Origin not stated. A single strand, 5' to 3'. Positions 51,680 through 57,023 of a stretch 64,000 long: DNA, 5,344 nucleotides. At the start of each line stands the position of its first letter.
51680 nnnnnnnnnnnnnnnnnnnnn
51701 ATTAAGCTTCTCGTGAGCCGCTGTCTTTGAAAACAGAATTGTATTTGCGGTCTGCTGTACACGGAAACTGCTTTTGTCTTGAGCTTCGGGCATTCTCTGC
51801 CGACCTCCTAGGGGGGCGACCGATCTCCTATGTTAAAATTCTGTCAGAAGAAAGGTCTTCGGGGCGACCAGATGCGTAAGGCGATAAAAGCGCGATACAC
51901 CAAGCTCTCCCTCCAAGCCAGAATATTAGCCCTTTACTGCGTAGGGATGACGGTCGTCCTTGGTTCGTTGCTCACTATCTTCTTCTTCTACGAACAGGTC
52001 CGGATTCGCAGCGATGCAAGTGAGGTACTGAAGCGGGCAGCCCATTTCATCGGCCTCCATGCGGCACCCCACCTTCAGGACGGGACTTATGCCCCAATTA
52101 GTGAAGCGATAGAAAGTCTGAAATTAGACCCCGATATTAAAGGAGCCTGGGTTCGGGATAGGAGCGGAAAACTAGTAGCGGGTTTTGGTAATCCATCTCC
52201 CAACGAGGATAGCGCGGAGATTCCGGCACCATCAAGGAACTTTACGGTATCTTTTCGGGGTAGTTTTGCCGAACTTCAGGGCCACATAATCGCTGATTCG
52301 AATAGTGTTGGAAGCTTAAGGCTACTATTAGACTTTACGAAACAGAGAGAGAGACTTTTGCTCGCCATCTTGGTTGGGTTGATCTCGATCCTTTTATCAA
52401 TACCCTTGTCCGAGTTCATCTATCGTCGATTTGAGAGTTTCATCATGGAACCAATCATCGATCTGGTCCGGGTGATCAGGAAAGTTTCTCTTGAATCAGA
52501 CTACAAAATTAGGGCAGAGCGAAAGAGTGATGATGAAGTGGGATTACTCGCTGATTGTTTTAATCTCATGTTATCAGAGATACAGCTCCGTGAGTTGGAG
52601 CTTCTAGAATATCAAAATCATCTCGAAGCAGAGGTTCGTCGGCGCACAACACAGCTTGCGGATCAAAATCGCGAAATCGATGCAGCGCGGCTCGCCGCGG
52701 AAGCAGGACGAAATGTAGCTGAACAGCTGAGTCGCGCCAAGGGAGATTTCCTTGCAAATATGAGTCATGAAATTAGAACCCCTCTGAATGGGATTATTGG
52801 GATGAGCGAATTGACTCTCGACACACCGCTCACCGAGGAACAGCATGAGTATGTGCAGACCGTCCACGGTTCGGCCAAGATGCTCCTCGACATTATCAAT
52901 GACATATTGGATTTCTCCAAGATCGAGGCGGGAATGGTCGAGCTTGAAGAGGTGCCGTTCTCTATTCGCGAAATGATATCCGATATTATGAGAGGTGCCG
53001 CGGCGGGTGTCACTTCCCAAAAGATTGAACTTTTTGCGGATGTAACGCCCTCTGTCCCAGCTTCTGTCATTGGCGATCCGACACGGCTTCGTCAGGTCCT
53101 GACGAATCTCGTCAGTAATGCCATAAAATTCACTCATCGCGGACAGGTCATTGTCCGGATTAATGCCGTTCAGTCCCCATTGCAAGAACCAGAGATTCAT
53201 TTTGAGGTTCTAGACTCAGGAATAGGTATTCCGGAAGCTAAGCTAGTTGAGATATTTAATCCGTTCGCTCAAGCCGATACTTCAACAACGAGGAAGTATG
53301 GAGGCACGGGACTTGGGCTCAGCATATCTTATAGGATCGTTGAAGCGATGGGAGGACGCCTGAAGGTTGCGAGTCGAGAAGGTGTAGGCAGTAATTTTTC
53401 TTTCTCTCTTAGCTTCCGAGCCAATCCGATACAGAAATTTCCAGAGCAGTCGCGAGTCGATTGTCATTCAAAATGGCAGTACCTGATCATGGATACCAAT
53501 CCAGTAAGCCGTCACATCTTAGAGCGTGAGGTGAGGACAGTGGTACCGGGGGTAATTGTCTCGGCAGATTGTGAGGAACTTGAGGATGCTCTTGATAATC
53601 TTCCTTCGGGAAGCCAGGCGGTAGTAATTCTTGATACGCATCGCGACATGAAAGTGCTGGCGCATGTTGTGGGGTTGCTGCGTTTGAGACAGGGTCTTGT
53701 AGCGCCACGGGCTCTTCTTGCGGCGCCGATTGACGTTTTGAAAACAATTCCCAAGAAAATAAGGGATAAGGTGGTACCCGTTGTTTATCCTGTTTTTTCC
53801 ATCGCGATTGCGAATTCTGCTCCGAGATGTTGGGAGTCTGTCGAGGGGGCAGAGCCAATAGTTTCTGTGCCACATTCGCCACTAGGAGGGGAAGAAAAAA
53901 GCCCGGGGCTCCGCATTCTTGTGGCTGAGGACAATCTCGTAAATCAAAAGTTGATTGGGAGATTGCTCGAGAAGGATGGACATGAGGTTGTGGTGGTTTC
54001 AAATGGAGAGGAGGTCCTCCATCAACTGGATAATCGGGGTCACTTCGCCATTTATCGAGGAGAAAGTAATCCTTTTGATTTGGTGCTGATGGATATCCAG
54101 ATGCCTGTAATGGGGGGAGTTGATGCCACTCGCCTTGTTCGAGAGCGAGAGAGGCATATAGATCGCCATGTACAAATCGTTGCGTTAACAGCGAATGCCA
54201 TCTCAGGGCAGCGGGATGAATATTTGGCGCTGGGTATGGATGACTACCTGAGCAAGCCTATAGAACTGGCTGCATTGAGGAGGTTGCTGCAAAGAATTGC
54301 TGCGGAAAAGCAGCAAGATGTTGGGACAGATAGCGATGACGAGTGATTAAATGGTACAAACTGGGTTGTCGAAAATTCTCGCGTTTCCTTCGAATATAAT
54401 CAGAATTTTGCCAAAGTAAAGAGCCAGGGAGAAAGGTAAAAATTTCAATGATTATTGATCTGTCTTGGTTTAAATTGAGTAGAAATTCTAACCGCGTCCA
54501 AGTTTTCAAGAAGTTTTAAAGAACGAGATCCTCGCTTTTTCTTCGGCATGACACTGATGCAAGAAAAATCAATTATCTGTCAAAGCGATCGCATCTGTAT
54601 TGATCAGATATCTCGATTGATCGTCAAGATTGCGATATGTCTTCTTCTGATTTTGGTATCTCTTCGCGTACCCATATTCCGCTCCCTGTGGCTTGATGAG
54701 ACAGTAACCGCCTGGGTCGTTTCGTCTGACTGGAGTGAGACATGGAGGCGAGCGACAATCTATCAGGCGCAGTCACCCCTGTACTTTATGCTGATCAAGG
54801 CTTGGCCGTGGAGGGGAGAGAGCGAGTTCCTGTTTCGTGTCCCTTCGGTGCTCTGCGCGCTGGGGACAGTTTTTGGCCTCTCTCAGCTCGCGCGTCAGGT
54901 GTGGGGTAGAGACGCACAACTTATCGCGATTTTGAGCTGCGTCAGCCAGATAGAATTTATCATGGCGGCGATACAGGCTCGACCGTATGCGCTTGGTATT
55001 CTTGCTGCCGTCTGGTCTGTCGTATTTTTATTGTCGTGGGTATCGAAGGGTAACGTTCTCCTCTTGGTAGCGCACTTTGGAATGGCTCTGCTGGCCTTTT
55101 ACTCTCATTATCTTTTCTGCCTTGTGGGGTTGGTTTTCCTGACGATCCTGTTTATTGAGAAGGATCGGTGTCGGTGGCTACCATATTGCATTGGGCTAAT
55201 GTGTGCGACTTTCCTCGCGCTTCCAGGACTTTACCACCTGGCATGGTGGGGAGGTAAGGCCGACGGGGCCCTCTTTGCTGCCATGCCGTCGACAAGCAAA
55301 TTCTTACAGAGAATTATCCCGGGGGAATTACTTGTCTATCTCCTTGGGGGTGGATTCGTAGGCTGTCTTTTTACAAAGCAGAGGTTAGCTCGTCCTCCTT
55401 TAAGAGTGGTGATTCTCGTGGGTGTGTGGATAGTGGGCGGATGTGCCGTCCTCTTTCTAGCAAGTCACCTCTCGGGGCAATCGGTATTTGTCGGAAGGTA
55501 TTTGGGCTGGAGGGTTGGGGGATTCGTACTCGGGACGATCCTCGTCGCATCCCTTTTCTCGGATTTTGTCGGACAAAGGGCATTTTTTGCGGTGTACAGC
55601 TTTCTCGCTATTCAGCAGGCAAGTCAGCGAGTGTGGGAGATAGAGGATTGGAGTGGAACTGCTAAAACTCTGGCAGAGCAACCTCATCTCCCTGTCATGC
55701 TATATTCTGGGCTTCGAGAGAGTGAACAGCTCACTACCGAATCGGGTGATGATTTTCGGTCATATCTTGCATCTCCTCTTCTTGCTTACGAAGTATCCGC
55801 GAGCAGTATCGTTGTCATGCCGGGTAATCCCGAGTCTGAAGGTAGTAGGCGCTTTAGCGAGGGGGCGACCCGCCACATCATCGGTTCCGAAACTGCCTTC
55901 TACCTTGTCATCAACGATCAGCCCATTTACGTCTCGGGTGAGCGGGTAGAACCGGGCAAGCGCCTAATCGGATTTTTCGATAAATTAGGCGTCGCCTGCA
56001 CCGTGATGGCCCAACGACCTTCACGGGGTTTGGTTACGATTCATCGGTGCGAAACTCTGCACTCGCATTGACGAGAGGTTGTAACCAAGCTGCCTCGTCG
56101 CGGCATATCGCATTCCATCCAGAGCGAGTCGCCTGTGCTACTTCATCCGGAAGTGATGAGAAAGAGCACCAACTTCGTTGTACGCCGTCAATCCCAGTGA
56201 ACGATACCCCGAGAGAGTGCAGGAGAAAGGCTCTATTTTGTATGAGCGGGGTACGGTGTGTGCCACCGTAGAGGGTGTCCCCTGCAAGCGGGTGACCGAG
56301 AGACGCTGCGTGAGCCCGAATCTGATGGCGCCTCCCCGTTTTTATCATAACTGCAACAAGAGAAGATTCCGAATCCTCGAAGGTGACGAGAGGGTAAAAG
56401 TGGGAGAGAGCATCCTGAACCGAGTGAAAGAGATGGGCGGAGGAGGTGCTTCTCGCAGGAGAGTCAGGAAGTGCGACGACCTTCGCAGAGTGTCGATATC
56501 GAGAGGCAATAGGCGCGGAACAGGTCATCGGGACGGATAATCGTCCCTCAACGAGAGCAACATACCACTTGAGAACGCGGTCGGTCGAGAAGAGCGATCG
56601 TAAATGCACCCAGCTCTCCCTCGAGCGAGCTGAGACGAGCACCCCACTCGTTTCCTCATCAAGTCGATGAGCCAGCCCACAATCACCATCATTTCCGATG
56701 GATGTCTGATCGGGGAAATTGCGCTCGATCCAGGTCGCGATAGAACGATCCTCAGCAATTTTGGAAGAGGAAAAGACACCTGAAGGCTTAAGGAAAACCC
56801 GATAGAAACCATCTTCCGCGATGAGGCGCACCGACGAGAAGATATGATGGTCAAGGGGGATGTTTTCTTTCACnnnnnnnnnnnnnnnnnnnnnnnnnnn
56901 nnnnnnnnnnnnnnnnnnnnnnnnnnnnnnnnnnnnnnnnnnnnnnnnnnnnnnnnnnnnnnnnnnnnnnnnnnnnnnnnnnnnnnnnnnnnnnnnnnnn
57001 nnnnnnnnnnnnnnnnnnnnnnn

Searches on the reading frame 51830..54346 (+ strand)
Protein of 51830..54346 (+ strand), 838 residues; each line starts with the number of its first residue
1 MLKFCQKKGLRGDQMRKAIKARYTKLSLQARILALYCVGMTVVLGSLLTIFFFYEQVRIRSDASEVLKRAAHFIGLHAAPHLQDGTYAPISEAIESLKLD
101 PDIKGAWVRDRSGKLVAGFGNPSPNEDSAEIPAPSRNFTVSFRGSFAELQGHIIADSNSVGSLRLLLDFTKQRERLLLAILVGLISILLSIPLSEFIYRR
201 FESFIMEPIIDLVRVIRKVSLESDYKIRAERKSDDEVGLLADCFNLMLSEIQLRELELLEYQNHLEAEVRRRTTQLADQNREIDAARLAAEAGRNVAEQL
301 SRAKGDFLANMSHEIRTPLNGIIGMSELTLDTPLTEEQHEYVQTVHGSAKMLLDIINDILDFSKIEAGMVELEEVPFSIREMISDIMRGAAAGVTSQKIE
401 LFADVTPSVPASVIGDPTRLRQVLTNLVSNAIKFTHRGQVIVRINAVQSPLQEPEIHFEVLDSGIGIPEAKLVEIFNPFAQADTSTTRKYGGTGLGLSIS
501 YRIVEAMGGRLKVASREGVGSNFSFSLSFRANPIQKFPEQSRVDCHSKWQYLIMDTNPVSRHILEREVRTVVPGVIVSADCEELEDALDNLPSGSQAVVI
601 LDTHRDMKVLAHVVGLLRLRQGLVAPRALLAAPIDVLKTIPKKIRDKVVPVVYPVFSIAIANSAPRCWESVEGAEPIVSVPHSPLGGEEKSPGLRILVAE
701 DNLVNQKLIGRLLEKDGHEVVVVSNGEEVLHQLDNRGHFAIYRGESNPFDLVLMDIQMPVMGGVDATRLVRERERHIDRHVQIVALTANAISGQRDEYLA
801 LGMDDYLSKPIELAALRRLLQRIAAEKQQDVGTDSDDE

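Call 8: search_protein_families(library=pfam, proteins=[window:51830-54346:+], max_evalue=0.001)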
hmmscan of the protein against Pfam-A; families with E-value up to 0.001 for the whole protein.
window:51830-54346:+ (838 aa): 4 families
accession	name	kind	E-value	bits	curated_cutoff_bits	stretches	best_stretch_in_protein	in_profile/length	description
PF02518.31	HATPase_c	-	1.3e-29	103.3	26.4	1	415-529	1-109/111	Histidine kinase-, DNA gyrase B-, and HSP90-like ATPase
PF00512.31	HisKA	-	5.2e-25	87.7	26.9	1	303-368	1-66/66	His Kinase A (phospho-acceptor) domain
PF00072.30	Response_reg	-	9.8e-23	80.9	30.2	1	696-819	1-109/111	Response regulator receiver domain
PF00672.30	HAMP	-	0.00064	20.4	25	0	205-252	6-52/53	HAMP domain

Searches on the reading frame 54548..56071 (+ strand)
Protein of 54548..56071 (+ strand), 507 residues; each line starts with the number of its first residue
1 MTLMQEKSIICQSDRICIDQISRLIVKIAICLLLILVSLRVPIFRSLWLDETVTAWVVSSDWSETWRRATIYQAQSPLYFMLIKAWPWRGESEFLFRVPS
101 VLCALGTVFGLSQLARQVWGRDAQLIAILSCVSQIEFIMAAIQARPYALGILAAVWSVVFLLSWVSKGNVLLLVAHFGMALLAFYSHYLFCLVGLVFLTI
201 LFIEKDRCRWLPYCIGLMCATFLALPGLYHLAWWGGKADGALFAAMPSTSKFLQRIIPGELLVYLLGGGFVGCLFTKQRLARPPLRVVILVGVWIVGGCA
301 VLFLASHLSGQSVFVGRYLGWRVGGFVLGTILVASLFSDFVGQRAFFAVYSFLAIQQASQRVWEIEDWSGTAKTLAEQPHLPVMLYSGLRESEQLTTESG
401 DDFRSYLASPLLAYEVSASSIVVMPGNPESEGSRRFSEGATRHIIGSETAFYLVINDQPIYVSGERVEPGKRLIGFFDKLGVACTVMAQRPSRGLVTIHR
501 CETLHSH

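Call 23: search_protein_families(library=pfam, proteins=[window:54548-56071:+], max_evalue=0.0001)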
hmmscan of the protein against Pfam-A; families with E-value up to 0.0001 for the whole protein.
window:54548-56071:+ (507 aa): 1 family
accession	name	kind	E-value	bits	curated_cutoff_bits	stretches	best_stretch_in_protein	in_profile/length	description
PF13231.12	PMT_2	-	4.3e-06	27.5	26.1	1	89-229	17-155/160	Dolichyl-phosphate-mannose-protein mannosyltransferase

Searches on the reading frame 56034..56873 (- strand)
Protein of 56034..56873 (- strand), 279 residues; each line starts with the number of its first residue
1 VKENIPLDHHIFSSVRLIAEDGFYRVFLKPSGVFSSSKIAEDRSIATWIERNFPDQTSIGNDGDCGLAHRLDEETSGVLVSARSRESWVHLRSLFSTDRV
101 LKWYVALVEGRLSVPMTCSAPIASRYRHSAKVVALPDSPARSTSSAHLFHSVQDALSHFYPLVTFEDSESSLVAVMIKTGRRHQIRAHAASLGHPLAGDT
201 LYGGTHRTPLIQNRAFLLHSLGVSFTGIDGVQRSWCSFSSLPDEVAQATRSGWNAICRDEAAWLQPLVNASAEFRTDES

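Call 23: search_protein_families(library=pfam, proteins=[window:56034-56873:-], max_evalue=0.0001)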
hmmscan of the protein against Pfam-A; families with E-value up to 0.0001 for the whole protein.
window:56034-56873:- (279 aa): 1 family
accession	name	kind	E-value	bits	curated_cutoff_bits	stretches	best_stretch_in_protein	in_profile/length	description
PF00849.27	PseudoU_synth_2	-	6.9e-20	72.3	26.8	1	26-191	4-152/152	RNA pseudouridylate synthase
